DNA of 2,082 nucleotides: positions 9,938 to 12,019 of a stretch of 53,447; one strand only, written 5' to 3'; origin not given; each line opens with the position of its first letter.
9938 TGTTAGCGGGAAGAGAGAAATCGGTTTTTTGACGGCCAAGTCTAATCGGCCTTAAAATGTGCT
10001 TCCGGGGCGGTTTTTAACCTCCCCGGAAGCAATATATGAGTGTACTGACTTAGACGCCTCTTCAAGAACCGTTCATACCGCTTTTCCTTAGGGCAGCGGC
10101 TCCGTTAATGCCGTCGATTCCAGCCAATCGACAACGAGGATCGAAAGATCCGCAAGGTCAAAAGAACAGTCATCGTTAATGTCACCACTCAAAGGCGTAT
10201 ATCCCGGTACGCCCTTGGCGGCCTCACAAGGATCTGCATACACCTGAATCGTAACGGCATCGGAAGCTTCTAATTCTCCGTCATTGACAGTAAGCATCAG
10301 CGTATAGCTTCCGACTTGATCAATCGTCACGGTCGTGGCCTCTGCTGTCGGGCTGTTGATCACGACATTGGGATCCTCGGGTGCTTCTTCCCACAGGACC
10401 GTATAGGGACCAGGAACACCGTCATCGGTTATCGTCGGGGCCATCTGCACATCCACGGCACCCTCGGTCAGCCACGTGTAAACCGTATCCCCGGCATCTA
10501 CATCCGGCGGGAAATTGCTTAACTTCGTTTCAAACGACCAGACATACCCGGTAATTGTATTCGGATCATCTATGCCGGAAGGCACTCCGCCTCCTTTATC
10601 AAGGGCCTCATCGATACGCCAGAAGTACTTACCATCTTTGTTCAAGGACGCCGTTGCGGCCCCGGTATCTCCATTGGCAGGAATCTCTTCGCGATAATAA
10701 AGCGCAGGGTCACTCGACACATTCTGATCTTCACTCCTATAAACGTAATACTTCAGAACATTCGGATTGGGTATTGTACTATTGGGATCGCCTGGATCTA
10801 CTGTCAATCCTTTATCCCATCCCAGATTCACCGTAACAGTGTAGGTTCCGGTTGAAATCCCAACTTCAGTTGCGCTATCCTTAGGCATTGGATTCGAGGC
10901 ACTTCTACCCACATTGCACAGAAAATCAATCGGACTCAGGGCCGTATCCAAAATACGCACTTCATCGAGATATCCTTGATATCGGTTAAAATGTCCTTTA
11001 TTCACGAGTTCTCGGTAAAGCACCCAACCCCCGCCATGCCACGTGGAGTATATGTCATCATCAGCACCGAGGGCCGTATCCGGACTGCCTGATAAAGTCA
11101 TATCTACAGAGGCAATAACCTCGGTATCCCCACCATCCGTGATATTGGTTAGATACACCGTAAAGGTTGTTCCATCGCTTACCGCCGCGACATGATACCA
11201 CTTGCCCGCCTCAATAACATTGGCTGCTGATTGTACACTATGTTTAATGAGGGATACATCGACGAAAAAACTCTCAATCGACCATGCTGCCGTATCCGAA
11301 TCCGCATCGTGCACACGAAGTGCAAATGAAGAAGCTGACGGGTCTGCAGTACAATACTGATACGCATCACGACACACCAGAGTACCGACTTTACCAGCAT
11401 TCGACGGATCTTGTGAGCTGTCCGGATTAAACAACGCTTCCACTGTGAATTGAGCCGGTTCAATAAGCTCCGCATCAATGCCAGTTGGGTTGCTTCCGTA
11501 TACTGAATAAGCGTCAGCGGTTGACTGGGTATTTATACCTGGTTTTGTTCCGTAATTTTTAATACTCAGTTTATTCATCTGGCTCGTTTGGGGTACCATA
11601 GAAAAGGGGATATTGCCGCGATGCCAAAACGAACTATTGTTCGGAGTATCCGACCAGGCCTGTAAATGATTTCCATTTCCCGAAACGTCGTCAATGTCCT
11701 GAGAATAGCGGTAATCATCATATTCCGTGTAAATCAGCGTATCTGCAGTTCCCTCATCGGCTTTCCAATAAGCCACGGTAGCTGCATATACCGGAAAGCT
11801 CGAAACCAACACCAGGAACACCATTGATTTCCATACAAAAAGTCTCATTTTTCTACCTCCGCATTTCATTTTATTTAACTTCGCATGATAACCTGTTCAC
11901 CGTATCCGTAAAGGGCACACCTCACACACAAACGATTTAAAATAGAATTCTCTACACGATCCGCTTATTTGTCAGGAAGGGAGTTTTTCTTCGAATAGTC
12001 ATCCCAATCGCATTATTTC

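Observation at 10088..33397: Four exported proteins form a complete 2x2 head/tail domain-swap matrix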

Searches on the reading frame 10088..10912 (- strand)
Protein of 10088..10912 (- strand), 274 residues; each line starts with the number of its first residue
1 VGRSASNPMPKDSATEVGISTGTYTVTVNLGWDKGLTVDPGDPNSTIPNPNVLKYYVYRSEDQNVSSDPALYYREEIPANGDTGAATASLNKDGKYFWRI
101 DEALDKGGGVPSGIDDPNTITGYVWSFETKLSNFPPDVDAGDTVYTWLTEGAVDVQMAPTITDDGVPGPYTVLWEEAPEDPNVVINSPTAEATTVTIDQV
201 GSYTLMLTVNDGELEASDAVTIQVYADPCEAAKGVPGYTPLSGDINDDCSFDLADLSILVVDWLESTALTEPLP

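Call 59: search_protein_families(library=pfam, proteins=[window:10088-10912:-], max_evalue=10)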
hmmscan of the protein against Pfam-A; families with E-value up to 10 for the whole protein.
window:10088-10912:- (274 aa): 3 families
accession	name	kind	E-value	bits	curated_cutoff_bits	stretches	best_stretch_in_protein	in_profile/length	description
PF22352.2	K319L-like_PKD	-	3.6e-06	27.3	27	1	170-224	29-84/84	K319L-like, PKD domain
PF18981.6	InlK_D3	-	0.0031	18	25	1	192-224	41-73/75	Internalin K domain (D3/D4)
PF00801.26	PKD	-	0.0052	17.2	23.5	1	169-224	29-80/80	PKD domain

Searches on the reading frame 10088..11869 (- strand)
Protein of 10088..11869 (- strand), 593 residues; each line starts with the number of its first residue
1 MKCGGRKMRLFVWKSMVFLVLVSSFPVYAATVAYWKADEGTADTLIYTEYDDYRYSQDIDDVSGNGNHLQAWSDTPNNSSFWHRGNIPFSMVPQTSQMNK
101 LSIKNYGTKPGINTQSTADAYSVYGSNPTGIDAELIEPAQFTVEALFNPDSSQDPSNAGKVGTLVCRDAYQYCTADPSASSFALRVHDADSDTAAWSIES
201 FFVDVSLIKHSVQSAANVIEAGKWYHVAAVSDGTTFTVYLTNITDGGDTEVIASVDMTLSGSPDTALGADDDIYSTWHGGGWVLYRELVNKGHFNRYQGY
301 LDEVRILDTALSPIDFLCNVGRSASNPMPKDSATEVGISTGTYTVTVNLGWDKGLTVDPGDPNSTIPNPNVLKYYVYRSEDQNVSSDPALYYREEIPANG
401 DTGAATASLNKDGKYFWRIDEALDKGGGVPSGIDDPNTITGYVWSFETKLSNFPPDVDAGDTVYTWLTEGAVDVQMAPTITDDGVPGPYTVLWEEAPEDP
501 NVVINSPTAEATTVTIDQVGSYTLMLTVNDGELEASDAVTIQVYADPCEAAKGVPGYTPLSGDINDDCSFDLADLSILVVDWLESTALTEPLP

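Call 5: search_protein_families(library=pfam, proteins=[window:10088-11869:-], max_evalue=0.01)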
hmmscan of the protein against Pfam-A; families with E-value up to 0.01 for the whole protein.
window:10088-11869:- (593 aa): 2 families
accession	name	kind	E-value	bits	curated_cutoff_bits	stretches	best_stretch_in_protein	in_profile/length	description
PF13385.13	Laminin_G_3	-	1.9e-08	35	27.6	1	134-313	12-147/151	Concanavalin A-like lectin/glucanases superfamily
PF22352.2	K319L-like_PKD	-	2.2e-06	28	27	1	490-543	30-84/84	K319L-like, PKD domain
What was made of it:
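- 10088..11869 (-): P1 (A-S): signal peptide + LamG-type head A (10913-11848) + short tail (10088-10912). The short tail is a beta-sandwich, a K319L-like PKD domain and one dockerin-type segment. Laminin_G_3 35 bits against a cut-off of 27.6; K319L-like_PKD 28 against 27 (call 5).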

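Call 6: search_protein_families(library=ncbifam, proteins=[window:10088-11869:-], max_evalue=0.01)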
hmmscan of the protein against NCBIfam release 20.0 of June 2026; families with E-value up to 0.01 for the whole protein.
window:10088-11869:- (593 aa): 0 families

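Call 12: search_solved_structures(query=window:10088-11869:-, max_evalue=1)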
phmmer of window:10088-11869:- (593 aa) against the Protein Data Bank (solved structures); distinct sequences matched with E-value up to 1: 1.
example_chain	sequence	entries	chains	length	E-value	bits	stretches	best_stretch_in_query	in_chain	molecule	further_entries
2yrl_A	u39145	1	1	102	0.16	13.6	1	490-543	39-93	KIAA1837 protein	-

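Call 34: find_homologous_proteins(query=window:10088-11869:-, max_evalue=0.00001)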
Query window:10088-11869:- (593 aa): 72 proteins with E <= 0.00001 among 8000 candidates.
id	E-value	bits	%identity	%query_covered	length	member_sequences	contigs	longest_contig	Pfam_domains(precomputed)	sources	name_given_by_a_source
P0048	0.0e+0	1342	100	99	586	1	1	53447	PF22352.3,PF13385.14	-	-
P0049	0.0e+0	1024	76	99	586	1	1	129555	PF22352.3,PF13385.14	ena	-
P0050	5.1e-260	882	68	99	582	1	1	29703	PF22352.3,PF13385.14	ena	-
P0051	2.6e-220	751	60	99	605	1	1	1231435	PF22352.3,PF13385.14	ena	-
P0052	1.0e-194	667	54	99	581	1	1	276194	-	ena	-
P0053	8.7e-90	320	40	89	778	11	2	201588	PF07679.23,PF13895.13,PF13927.13,PF13385.14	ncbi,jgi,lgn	jgi:hypothetical protein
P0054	8.2e-88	314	39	90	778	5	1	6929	PF07679.23,PF13895.13,PF07686.24,PF13927.13,PF13385.14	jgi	-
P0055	2.2e-72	263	36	87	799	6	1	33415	PF07679.23,PF07686.24,PF13927.13,PF13385.14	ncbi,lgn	-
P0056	3.0e-72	262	39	49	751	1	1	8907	PF13385.14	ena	-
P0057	6.5e-72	261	36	49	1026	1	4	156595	PF13385.14,PF04616.21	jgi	jgi:GH43 family beta-xylosidase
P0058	7.2e-68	248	37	71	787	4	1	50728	PF13385.14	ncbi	-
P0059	1.7e-67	246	39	49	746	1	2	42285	PF13385.14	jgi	jgi:hypothetical protein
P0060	2.0e-67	246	36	51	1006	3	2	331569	PF13385.14,PF04616.21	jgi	jgi:GH43 family beta-xylosidase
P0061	9.7e-67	244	38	49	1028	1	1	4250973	PF13385.14,PF04616.21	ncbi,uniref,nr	ncbi:Arabinoxylan arabinofuranohydrolase precursor [Anaerohalosphaera lusitana]|uniref:Arabinoxylan 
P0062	9.6e-64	234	37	73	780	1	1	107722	PF07679.23,PF13927.13,PF13385.14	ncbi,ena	-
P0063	1.0e-50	191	34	54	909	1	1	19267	PF00388.26,PF13385.14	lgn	-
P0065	4.3e-40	156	36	49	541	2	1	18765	PF13385.14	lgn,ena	-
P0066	1.9e-38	151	35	53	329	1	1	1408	PF13385.14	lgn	-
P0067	2.1e-37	147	38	49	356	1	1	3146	PF13385.14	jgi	jgi:hypothetical protein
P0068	6.2e-37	146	34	52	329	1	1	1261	PF13385.14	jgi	jgi:hypothetical protein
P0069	1.2e-36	145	36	51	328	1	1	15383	PF13385.14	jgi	jgi:hypothetical protein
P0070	1.0e-35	141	35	55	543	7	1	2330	PF13385.14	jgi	jgi:hypothetical protein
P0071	1.1e-35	141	35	55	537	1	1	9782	PF13385.14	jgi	-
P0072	3.2e-35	140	36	51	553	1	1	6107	PF13385.14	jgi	jgi:hypothetical protein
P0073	7.6e-35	139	34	51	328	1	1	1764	PF13385.14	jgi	jgi:hypothetical protein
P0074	8.8e-35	138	34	54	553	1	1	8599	PF13385.14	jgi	jgi:hypothetical protein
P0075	1.0e-34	138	35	58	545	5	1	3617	PF13385.14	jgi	jgi:hypothetical protein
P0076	1.0e-34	138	34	52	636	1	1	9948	PF13385.14,PF04616.21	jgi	jgi:hypothetical protein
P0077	1.4e-34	138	37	53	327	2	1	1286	PF07589.17,PF13385.14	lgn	-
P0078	2.7e-34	137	36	49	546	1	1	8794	PF13385.14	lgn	-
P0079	2.9e-34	137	37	51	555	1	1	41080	PF13385.14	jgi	jgi:hypothetical protein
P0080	3.7e-34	136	35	50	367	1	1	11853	PF13385.14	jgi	jgi:hypothetical protein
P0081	5.3e-34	136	33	54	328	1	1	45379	PF13385.14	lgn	-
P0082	2.0e-33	134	35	48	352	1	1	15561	PF01839.30,PF13385.14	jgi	jgi:hypothetical protein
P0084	5.7e-33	132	36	52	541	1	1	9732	PF13385.14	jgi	jgi:hypothetical protein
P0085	1.3e-32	131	35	51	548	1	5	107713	PF13385.14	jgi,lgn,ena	jgi:hypothetical protein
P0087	2.3e-32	130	34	52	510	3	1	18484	PF13385.14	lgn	-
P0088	2.5e-32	130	33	52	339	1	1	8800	PF13385.14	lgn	-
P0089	2.8e-32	130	35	51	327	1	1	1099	PF13385.14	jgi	jgi:hypothetical protein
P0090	5.8e-32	129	34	52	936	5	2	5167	PF13385.14,PF13620.13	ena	-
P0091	6.6e-32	129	34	51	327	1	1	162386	PF13385.14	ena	-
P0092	3.0e-31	127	33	50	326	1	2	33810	PF13385.14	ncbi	ncbi:MAG: LamG-like jellyroll fold domain-containing protein [Pirellulales bacterium]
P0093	8.1e-31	125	34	49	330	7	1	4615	PF13385.14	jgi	jgi:hypothetical protein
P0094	7.1e-30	122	33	50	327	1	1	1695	PF13385.14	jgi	jgi:hypothetical protein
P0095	2.7e-29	120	33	52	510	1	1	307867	PF13385.14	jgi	jgi:hypothetical protein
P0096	1.7e-28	118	33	52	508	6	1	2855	PF13385.14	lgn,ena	-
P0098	6.6e-28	116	30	75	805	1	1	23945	PF07679.23,PF13927.13,PF13385.14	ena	-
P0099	3.4e-27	113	31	75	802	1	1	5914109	PF07953.21,PF13927.13,PF13385.14,PF02210.32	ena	-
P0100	1.5e-26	111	29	88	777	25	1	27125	PF07679.23,PF13927.13,PF13385.14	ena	-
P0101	5.0e-26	110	30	74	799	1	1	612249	PF07679.23,PF07953.21,PF13927.13,PF13385.14,PF02210.32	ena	-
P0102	3.9e-25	107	32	49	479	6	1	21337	PF13385.14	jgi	-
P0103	1.6e-22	98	31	52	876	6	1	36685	PF13385.14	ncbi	-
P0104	1.8e-22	98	30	53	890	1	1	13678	PF13385.14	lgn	-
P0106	1.7e-18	85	32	49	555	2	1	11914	PF13385.14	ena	-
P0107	1.9e-16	78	30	30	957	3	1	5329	PF06439.19,PF13385.14,PF02210.32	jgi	-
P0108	2.0e-16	78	30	50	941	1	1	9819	PF13385.14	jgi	jgi:hypothetical protein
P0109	1.6e-15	75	29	44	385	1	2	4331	PF13385.14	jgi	jgi:hypothetical protein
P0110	2.2e-15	74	31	48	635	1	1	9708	PF04773.19,PF13385.14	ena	-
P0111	3.9e-15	74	28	53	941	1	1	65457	PF04773.19,PF13385.14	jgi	jgi:hypothetical protein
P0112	1.8e-13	68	30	48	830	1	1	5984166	PF13385.14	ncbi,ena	-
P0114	1.4e-11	62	27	53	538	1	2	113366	PF13385.14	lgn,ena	-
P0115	8.2e-10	56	30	49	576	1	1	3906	PF13385.14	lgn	-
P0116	1.1e-9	56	30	53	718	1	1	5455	PF13385.14,PF04616.21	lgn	-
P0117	7.9e-8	49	25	35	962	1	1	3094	PF27023.1,PF07589.17,PF22925.4,PF06439.19,PF13385.14,PF02210.32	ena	-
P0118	2.2e-7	48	30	48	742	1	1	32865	PF13385.14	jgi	jgi:hypothetical protein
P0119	5.1e-6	43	31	48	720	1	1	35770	PF00404.25,PF13385.14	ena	-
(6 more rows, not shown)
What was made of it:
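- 10088..11869 (-): Full-length orthologues at 76, 68, 60 and 54% identity in four other metagenome contigs (call 34).
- On Laminin_G_3 (PF13385), concanavalin A-like lectin/glucanase clan: head A: Homologues carry PF13385 (call 34).
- Checked: The likely start is Met8 at 11848, which matches a database gene call of 586 aa (call 34).
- Head A sits in front of GH43, Ig, PI-PLC, FG-GAP and PEP-CTERM, or occurs alone (call 34).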

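Call 35: find_encoding_contigs(protein=P0049, flank=10000, max_places=2)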
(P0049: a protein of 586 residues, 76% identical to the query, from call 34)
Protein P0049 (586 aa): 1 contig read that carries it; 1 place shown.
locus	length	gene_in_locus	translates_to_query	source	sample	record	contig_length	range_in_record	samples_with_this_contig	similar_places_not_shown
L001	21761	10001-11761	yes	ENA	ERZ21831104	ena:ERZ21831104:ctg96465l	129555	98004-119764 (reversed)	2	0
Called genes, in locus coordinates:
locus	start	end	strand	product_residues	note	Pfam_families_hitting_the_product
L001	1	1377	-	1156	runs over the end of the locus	PF02415:Chlam_PMP (faint)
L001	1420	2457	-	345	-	PF13385:Laminin_G_3 (weak)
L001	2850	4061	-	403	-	PF25852:DUF6242_C (faint), PF13088:BNR_2, PF15902:Sortilin-Vps10 (faint)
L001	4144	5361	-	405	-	PF13088:BNR_2, PF15902:Sortilin-Vps10 (faint), PF02012:BNR (faint)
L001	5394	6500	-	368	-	PF01208:URO-D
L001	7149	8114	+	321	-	PF07963:N_methyl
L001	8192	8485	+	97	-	-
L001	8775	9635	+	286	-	PF07963:N_methyl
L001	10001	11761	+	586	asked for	PF13385:Laminin_G_3 (weak), PF22352:K319L-like_PKD (weak)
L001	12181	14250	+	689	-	PF07944:Beta-AFase-like_GH127_cat, PF07470:Glyco_hydro_88 (faint), PF20736:Glyco_hydro127M, PF20737:Glyco_hydro127C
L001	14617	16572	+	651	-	PF22848:ASD1_dom, PF06964:Alpha-L-AF_C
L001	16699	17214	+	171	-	-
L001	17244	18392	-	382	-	PF22177:PBP1_XylR (weak), PF00165:HTH_AraC (faint), PF13377:Peripla_BP_3, PF12833:HTH_18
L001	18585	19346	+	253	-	PF01081:Aldolase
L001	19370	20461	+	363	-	PF00294:PfkB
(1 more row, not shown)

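Call 49: find_encoding_contigs(protein=P0051, flank=10000, max_places=2)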
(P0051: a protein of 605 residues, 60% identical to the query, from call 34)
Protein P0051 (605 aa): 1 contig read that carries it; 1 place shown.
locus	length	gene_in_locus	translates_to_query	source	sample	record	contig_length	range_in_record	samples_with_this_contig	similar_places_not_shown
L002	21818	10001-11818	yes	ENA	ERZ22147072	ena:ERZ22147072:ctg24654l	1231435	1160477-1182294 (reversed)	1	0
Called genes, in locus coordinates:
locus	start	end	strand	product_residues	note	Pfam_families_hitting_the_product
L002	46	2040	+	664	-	-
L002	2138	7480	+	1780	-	PF07728:AAA_5 (faint), PF12458:DUF3686, PF25472:DUF7902, PF00004:AAA (weak)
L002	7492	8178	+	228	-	PF04012:PspA_IM30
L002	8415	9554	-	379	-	PF22177:PBP1_XylR (faint), PF13377:Peripla_BP_3, PF00165:HTH_AraC (faint), PF12833:HTH_18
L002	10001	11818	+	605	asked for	PF13385:Laminin_G_3 (weak), PF22352:K319L-like_PKD (weak)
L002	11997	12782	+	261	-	PF07963:N_methyl (weak)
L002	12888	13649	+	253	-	PF01081:Aldolase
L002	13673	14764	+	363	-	PF00294:PfkB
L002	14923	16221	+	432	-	PF01566:Nramp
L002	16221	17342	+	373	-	PF04616:Glyco_hydro_43 (weak), PF13088:BNR_2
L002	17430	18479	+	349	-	PF01156:IU_nuc_hydro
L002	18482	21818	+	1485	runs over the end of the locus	PF13385:Laminin_G_3 (faint), PF02415:Chlam_PMP (faint)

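Call 50: find_encoding_contigs(protein=P0050, flank=10000, max_places=2)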
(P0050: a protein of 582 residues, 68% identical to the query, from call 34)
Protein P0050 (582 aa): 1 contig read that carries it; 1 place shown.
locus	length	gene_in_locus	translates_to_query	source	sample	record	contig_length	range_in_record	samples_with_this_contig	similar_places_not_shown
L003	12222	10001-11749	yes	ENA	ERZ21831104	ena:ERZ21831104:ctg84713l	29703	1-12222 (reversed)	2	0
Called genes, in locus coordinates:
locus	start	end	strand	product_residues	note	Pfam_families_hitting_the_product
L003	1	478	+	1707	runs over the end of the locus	PF01055:Glyco_hydro_31_2nd, PF07691:PA14, PF21365:Glyco_hydro_31_3rd, PF17137:DUF5110, PF17389:Bac_rhamnosid6H (weak)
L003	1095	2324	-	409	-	PF13173:AAA_14, PF13635:DUF4143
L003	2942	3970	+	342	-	PF00356:LacI (weak), PF00532:Peripla_BP_1, PF13407:Peripla_BP_4, PF13377:Peripla_BP_3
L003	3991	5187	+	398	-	PF13377:Peripla_BP_3, PF12833:HTH_18, PF00165:HTH_AraC (weak)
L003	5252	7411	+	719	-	PF13593:SBF_like, PF01758:SBF, PF03881:Fructosamin_kin, PF01636:APH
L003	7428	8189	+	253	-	PF03328:HpcH_HpaI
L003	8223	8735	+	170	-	PF00903:Glyoxalase, PF18029:Glyoxalase_6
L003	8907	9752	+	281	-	PF07963:N_methyl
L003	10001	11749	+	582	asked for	PF13385:Laminin_G_3, PF22352:K319L-like_PKD (weak)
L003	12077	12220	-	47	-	?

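Call 85: find_encoding_contigs(protein=P0052, flank=10000, max_places=2)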
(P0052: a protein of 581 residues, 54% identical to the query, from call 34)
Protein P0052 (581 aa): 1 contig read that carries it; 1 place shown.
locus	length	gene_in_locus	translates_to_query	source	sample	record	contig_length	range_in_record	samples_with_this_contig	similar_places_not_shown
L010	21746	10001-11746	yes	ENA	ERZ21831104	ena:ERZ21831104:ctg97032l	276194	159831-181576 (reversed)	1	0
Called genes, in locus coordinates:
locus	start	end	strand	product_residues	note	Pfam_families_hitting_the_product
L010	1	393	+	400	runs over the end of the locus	-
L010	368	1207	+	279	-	PF07963:N_methyl, PF07596:SBP_bac_10 (weak)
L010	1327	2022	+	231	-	PF18912:DZR_2, PF00156:Pribosyltran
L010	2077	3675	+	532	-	PF03023:MurJ, PF01554:MatE, PF13440:Polysacc_synt_3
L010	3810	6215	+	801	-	-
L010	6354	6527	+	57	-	PF12837:Fer4_6 (weak), PF00037:Fer4 (weak), PF13237:Fer4_10, PF14697:Fer4_21, PF12838:Fer4_7, PF13187:Fer4_9, PF25160:LdpA_Fe-S-bd (weak), PF00037:Fer4 (weak), +4 more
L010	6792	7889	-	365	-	PF08867:FRG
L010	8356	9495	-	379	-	PF13377:Peripla_BP_3, PF00165:HTH_AraC (faint), PF12833:HTH_18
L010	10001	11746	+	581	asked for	-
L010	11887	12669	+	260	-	PF07963:N_methyl (weak)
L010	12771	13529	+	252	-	PF01081:Aldolase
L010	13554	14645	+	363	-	PF00294:PfkB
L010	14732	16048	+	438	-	PF01566:Nramp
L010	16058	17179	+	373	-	PF15902:Sortilin-Vps10 (faint), PF13088:BNR_2, PF02012:BNR (faint)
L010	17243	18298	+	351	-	PF01156:IU_nuc_hydro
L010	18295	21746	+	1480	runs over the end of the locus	PF13385:Laminin_G_3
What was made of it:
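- Conserved operon: regulator | A-S, pseudopilin, KDPG aldolase, PfkB, Nramp, BNR, IU_nuc_hydro, A-L in L002 and L010 (calls 49, 85).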
